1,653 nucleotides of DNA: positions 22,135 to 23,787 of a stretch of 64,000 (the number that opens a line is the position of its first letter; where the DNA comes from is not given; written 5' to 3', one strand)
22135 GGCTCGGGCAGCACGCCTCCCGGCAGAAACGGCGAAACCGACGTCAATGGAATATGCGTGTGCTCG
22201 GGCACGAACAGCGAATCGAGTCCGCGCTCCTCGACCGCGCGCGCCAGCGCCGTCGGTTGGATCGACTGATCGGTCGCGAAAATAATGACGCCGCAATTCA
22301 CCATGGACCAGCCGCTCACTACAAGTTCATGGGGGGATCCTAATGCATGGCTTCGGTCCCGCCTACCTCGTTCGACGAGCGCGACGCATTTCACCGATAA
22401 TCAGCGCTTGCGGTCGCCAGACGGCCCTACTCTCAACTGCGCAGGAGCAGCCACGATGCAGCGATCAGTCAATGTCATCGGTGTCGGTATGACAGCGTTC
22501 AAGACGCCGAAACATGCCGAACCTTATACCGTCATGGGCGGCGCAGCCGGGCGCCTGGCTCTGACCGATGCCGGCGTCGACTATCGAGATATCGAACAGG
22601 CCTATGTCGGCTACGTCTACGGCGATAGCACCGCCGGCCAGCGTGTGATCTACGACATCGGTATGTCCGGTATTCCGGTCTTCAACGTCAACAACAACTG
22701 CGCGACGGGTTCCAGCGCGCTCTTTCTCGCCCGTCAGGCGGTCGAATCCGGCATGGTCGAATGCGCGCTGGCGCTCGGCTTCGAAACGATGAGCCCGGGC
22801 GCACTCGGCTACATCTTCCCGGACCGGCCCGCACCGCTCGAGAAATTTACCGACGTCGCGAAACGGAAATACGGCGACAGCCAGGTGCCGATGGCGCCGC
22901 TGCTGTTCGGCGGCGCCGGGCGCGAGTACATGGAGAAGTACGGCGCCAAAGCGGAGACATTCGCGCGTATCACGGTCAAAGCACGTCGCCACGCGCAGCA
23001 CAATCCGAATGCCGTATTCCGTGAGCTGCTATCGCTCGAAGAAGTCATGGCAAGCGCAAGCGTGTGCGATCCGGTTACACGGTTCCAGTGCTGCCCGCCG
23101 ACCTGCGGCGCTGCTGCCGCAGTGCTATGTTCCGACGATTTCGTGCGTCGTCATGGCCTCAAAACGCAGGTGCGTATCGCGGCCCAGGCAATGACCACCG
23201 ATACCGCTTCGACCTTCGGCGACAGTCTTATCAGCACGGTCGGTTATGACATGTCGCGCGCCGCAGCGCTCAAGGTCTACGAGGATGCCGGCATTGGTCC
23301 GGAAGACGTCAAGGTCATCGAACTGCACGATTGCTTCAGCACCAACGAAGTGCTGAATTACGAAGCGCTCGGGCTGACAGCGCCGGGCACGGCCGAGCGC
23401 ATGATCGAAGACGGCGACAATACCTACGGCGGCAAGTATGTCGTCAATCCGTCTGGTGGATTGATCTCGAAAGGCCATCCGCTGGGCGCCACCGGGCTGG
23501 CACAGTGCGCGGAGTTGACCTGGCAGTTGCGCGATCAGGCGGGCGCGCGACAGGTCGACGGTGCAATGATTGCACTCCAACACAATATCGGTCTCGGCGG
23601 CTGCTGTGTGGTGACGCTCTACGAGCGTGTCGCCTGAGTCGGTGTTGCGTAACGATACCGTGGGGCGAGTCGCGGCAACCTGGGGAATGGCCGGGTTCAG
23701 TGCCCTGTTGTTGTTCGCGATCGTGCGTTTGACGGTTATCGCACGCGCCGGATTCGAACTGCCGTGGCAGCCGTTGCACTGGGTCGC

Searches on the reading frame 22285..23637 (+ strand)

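Call 26: search_protein_families(library=ncbifam, proteins=[window:22285-23637:+], max_evalue=0.00001)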
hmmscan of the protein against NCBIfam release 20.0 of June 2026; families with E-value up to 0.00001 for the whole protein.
window:22285-23637:+ (450 aa): 42 families (the best 25 are shown)
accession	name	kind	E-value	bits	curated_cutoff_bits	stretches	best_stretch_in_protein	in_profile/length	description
NF006102.0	PRK08256.1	subfamily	1.6e-199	662.9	436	1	58-449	1-393/394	lipid-transfer protein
NF004720.0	PRK06064.1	subfamily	1.6e-82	277.3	420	1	60-448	2-387/389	thiolase domain-containing protein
NF053628.1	BnzsclthlBbsBGT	equivalog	4.4e-76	256.2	750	1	58-439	3-371/389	benzoylsuccinyl-CoA thiolase subunit BbsB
NF004715.0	PRK06059.1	equivalog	2.2e-72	244.2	424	1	58-439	2-390/399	lipid-transfer protein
NF053570.1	AcCoTHIOL_METTL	equivalog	3.4e-68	230.2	600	1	60-443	2-378/385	acetyl-CoA acetyltransferase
NF004810.0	PRK06157.1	equivalog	5e-64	216.9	403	1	56-436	3-382/400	acetyl-CoA acetyltransferase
NF009228.0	PRK12578.1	subfamily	5.3e-61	206.4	485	2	214-439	153-377/387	thiolase domain-containing protein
NF005704.0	PRK07516.1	subfamily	1.5e-60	205.2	412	1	61-442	3-378/389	thiolase domain-containing protein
NF006180.0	PRK08313.1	subfamily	1.2e-47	162.7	514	1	58-437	2-372/389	thiolase domain-containing protein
NF004936.0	PRK06289.1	equivalog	3.6e-47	161.1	375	1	63-441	6-395/405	acetyl-CoA acetyltransferase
NF004811.0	PRK06158.1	subfamily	8e-46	156.7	421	1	60-436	8-367/384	acetyl-CoA acetyltransferase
NF004982.0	PRK06365.1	equivalog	9.7e-43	146.8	695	2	320-427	291-406/430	thiolase domain-containing protein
NF004721.0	PRK06065.1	equivalog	1.8e-39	135.7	455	1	58-425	8-368/393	thiolase domain-containing protein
NF006010.0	PRK08142.1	subfamily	5.9e-37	127.3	462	1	89-437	33-372/388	thiolase domain-containing protein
NF005892.0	PRK07855.1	subfamily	2.3e-34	118.9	469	1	58-426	4-368/390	lipid-transfer protein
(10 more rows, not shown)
